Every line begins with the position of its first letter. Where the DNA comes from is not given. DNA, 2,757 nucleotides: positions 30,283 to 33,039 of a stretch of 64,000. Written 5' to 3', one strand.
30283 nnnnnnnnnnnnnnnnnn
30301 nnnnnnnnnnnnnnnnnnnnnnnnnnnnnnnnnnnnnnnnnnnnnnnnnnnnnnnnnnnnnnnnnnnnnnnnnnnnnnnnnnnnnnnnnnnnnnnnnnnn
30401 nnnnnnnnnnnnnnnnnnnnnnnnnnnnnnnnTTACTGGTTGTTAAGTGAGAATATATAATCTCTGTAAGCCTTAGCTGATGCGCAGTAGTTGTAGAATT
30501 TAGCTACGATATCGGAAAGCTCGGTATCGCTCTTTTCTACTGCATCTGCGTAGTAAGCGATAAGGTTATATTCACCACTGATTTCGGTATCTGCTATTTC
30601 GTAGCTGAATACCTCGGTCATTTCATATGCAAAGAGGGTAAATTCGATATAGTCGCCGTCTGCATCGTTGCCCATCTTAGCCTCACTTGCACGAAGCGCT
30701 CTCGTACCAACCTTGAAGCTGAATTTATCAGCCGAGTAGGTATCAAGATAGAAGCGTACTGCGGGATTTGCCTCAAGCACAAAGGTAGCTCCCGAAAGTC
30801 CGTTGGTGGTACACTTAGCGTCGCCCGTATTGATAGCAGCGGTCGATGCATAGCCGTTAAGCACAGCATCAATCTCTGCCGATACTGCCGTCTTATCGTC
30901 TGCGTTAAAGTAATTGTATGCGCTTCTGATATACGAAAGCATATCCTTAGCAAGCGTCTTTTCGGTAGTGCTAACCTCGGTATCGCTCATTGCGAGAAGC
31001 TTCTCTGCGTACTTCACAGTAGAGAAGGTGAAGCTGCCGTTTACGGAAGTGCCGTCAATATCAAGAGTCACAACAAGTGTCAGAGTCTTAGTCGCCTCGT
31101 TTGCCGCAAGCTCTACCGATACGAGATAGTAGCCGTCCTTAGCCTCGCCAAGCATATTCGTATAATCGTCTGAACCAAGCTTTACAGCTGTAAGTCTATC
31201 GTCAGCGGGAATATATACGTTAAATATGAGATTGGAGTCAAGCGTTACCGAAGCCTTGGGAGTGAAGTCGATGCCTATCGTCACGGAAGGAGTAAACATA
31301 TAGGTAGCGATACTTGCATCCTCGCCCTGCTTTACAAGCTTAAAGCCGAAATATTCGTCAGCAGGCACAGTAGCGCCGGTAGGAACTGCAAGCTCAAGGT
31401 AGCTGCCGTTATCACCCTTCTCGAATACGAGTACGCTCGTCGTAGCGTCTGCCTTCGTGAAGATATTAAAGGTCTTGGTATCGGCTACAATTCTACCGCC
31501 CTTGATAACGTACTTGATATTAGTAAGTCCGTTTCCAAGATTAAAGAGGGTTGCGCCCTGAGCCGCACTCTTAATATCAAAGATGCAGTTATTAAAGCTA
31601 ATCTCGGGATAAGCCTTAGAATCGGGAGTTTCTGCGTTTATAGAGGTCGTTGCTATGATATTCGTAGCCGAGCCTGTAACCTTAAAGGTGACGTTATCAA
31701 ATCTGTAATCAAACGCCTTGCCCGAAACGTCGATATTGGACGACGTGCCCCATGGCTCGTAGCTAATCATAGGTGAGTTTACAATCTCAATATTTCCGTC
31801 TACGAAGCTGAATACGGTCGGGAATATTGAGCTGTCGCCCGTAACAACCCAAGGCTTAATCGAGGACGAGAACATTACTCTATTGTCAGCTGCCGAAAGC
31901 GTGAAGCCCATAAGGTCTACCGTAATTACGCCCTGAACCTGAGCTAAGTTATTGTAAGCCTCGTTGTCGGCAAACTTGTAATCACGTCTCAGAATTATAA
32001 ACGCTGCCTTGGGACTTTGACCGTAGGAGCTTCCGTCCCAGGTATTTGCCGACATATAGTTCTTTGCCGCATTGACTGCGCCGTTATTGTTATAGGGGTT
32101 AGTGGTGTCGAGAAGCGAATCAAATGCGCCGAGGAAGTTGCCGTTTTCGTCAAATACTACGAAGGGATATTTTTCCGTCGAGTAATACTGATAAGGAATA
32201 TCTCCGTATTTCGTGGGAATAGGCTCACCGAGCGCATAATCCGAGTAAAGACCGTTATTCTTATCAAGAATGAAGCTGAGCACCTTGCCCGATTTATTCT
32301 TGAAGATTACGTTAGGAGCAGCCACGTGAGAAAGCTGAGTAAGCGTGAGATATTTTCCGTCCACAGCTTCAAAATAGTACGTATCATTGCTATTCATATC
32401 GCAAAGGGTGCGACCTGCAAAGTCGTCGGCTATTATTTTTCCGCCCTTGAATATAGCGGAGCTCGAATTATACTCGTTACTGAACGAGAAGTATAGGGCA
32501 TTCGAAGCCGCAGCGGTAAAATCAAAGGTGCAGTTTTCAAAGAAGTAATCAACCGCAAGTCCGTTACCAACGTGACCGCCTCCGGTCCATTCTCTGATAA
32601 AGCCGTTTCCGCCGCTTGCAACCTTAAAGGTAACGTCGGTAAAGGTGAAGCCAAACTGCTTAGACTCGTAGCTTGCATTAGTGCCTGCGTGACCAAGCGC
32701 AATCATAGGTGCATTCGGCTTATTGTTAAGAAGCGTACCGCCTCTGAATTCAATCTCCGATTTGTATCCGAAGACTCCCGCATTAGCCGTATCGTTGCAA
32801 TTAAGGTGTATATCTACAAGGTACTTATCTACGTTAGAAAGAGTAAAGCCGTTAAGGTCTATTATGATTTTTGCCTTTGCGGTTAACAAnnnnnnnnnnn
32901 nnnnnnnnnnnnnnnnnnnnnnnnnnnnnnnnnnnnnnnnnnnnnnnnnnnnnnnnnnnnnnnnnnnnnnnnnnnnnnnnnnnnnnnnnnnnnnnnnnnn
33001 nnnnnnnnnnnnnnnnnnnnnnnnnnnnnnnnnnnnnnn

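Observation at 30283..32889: Two-gene cassette, copy 2: promoterless 5'-truncated paralog that keeps its coupled 43-aa peptide gene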

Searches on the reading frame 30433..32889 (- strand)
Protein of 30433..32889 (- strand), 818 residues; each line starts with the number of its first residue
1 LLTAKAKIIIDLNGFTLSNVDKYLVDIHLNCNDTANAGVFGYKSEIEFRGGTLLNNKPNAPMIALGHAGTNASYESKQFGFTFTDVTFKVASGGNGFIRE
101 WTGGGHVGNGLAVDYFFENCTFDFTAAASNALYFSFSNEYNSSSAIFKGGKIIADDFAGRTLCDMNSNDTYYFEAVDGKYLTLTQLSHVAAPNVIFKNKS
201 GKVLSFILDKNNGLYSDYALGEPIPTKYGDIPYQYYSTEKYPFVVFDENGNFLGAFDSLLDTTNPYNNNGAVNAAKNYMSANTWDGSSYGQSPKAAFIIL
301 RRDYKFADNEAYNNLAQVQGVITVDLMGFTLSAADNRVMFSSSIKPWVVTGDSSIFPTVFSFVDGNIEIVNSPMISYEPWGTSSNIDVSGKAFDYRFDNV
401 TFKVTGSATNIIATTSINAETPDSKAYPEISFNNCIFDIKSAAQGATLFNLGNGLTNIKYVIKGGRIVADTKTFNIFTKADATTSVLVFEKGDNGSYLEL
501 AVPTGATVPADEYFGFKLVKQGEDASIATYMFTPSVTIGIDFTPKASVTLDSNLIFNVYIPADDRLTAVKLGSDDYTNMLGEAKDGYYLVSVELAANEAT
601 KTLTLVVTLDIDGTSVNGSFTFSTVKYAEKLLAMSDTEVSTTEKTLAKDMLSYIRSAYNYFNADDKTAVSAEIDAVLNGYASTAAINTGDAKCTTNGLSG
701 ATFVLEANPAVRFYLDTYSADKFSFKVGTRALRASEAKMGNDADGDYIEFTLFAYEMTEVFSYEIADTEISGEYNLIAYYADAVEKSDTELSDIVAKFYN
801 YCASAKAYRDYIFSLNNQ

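Call 3: search_protein_families(library=pfam, proteins=[window:30433-32889:-], max_evalue=1)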
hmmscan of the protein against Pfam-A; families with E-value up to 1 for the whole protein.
window:30433-32889:- (818 aa): 0 families

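Call 4: search_protein_families(library=ncbifam, proteins=[window:30433-32889:-], max_evalue=1)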
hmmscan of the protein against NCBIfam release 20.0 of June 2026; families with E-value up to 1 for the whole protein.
window:30433-32889:- (818 aa): 0 families

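Call 11: find_homologous_proteins(query=window:30433-32889:-)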
Query window:30433-32889:- (818 aa): 3 proteins with E <= 0.001 among 8000 candidates.
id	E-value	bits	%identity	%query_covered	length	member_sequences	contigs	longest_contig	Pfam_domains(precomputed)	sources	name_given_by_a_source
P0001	0.0e+0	1814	100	100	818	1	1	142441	-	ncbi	-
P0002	5.9e-184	632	40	99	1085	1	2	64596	-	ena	-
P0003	2.4e-37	147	52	18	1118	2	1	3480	PF13205.13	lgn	-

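Call 13: find_encoding_contigs(protein=P0002, flank=6000, max_places=4)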
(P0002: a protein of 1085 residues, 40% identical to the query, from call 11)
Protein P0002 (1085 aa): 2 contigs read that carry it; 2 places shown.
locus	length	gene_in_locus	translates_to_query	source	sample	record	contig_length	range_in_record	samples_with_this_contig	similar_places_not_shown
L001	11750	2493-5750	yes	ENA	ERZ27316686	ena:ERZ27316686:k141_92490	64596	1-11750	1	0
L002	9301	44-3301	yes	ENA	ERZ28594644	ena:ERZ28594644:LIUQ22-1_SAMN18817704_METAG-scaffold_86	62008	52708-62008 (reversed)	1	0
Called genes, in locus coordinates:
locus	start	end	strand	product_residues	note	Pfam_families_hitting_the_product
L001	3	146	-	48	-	?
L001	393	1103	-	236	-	PF20473:MmeI_Mtase (weak)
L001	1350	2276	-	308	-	PF14659:Phage_int_SAM_3, PF00589:Phage_integrase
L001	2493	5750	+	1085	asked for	-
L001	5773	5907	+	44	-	-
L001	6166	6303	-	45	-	-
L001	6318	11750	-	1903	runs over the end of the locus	PF08309:LVIVD (faint)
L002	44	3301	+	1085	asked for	-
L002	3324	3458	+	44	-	-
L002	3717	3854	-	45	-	-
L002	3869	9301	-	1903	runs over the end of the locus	PF08309:LVIVD (faint)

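Call 14: find_encoding_contigs(protein=P0001, flank=3000, max_places=4)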
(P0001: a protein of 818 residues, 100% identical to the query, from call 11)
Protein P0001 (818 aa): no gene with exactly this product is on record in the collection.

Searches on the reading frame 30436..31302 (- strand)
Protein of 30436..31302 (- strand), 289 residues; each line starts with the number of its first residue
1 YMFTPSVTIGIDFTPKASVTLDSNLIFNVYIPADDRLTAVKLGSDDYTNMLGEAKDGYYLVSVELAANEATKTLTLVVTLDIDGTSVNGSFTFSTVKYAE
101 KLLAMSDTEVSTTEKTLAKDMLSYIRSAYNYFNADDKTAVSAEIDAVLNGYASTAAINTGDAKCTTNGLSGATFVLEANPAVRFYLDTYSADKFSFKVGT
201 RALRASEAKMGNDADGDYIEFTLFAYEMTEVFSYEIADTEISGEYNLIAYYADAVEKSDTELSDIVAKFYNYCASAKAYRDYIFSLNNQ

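Call 51: search_protein_representatives(protein=window:30436-31302:-)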
Query: 289 residues. Proteins with E-value up to 0.001 (for the whole library): 428; up to 1e-10: 359; up to 1e-30: 164. The best 150 are listed.
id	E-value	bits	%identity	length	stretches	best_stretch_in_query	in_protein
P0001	3.4e-178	606.8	100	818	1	1-289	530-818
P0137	2.8e-118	410.5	75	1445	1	9-289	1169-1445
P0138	3.6e-118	410.1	75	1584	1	8-285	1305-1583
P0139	1.5e-109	381.8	68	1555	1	1-283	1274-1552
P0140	3.5e-103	361.0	66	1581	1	1-287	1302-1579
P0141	1.7e-102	358.8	68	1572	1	1-281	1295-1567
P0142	9.9e-101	353.0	66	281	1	5-280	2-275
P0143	1.1e-99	349.6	65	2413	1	8-280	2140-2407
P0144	6.2e-98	343.8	64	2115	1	1-280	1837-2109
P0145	8.1e-95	333.6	58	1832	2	1-284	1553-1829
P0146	1.0e-91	323.4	63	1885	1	5-280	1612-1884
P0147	7.8e-86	304.2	64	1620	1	12-284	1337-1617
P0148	2.1e-80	286.4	58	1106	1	1-281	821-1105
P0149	2.1e-79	283.1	64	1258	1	8-284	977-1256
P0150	4.1e-75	269.0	59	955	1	1-283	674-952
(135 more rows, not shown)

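Call 56: predict_structure(alignment_id=A5)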
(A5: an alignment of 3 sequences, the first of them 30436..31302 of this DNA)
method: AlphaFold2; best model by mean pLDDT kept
length: 289 residues; sequences in the alignment: 3
mean_pLDDT: 79.4   pTM: 0.77
mean pLDDT of the five models: 79.4, 78.6, 76.7, 73.6, 55.2
residues with pLDDT >= 90: 91; 70-90: 142; 50-70: 33; < 50: 23
segments of 3 or more residues with pLDDT < 50: 1-23
pLDDT, mean of each block of 10 residues (from residue 1): 27 38 57 76 76 71 69 78 79 77 84 88 87 71 85 78 91 80 91 93 88 93 86 95 95 94 92 88 71
secondary structure, 60 per line:
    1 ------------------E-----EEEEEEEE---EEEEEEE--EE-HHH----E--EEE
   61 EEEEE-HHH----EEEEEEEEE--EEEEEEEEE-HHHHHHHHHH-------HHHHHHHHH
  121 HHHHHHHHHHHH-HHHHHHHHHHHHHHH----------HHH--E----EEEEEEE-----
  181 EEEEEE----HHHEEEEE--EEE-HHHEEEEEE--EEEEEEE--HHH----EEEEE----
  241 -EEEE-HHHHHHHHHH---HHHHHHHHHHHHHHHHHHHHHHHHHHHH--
elements in order: E25-32 E36-42 E58-65 E74-82 E85-93 H95-104 H112-132 H134-148 E169-175 E181-186 E194-198 E201-203 E208-213 E216-222 E232-236 E242-245 H247-256 H260-287

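Call 59: fold_search(model_id=the predicted structure, library=pdb)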
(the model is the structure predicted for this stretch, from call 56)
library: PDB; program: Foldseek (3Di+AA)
matches with E <= 10: 1935; with E <= 0.001: 2
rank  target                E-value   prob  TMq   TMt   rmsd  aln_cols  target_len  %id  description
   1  2y23                  3.8e-04  0.96  0.19  0.18  18.5       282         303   10  CRYSTAL STRUCTURE OF THE MYOMESIN DOMAINS MY9-MY11 (released 2011-12-21)
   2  2y25_B                7.5e-04  0.99  0.23  0.21  17.2       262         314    9  Crystal structure of the myomesin domains My11-My13 (released 2011-12-21)
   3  9ec7_D                1.3e-03  0.85  0.18  0.22  16.5       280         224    9  Cryo-EM structure of avian tetrameric IgA-Fc/J chain (released 2026-03-18)
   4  2y25_A                2.9e-03  0.92  0.22  0.21  19.1       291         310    9  Crystal structure of the myomesin domains My11-My13 (released 2011-12-21)
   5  3rbs                  4.0e-03  0.82  0.19  0.25  17.7       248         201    7  Crystal structure of the myomesin domains 10 and 11 (released 2012-03-07)
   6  9ec7_H                5.2e-03  0.72  0.18  0.23  16.0       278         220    9  Cryo-EM structure of avian tetrameric IgA-Fc/J chain (released 2026-03-18)
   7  9n5p_B                7.2e-03  0.57  0.16  0.21  16.1       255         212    9  CRYSTAL STRUCTURE OF HUMAN IGG2 FC FRAGMENT-FC-GAMMA RECEPTOR IIA COMPLEX H131 VARIANT (released 2025-12-03)
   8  5w5m_B                8.0e-03  0.51  0.16  0.20  15.9       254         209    9  Crystal structure of human IgG4-Sigma1 Fc fragment (released 2017-09-13)
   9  9uo6_B                8.0e-03  0.41  0.15  0.18  15.8       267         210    7  Cryo-EM structure of the Xenopus IgX-Fc hexamer (released 2025-12-17)
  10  3v95_B                1.1e-02  0.51  0.16  0.20  15.9       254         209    9  Crystal structure of monoclonal human anti-rhesus D Fc and IgG1 t125(yb2/0) in the presence of EDTA (released 2012-02-22)
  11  3wjj_B                1.2e-02  0.47  0.16  0.20  16.1       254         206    9  Crystal structure of IIb selective Fc variant, Fc(P238D), in complex with FcgRIIb (released 2013-11-13)
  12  9d06_A                1.2e-02  0.44  0.16  0.20  16.4       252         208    9  Crystal structure of IgG1 FC M252R at pH 5.6 (released 2026-03-18)
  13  5w5n_B                1.3e-02  0.63  0.18  0.22  15.8       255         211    8  Crystal structure of human IgG4-Sigma2 Fc fragment (released 2017-09-13)
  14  9k34_A                1.4e-02  0.60  0.18  0.23  16.2       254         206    8  Human IgG1 Fc fragments, mutant (2CT1.9) (released 2025-10-22)
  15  6wmh_A                1.4e-02  0.57  0.16  0.21  15.7       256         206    8  Next generation monomeric IgG4 Fc (released 2021-09-15)
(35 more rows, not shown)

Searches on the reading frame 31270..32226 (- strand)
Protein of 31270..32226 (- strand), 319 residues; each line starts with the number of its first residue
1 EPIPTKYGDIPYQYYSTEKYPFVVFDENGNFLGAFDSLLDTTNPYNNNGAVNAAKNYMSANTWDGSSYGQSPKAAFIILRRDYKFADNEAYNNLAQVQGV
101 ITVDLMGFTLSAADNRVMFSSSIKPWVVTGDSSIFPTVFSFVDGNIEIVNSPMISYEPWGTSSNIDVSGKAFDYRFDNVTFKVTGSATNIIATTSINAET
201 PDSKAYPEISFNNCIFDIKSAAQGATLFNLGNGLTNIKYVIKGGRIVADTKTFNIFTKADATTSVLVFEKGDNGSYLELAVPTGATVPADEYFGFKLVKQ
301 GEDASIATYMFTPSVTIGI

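Call 74: predict_structure(alignment_id=A6)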
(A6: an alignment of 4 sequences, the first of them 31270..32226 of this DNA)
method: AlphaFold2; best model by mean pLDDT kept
length: 319 residues; sequences in the alignment: 4
mean_pLDDT: 54.4   pTM: 0.62
mean pLDDT of the five models: 54.4, 45.5, 41.6, 41.2, 36.7
residues with pLDDT >= 90: 0; 70-90: 64; 50-70: 109; < 50: 146
segments of 3 or more residues with pLDDT < 50: 1-100, 124-136, 159-162, 194-203, 302-304, 313-319
pLDDT, mean of each block of 10 residues (from residue 1): 39 38 45 42 38 44 34 38 35 39 52 56 44 51 71 59 50 76 71 50 59 85 71 64 80 61 66 73 60 54 53 39
secondary structure, 60 per line:
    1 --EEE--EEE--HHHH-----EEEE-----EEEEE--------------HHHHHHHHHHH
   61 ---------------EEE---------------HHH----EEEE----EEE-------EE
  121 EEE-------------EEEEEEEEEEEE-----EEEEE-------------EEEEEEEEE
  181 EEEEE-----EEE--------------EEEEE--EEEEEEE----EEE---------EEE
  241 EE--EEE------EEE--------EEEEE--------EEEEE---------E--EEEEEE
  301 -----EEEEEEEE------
elements in order: E3-5 E8-10 H13-16 E22-25 E31-35 H50-60 E76-78 E101-104 E109-111 E119-123 E137-148 E154-158 E172-185 E191-193 E208-212 E215-221 E226-228 E238-242 E245-247 E254-256 E265-269 E278-282 E295-300 E306-313
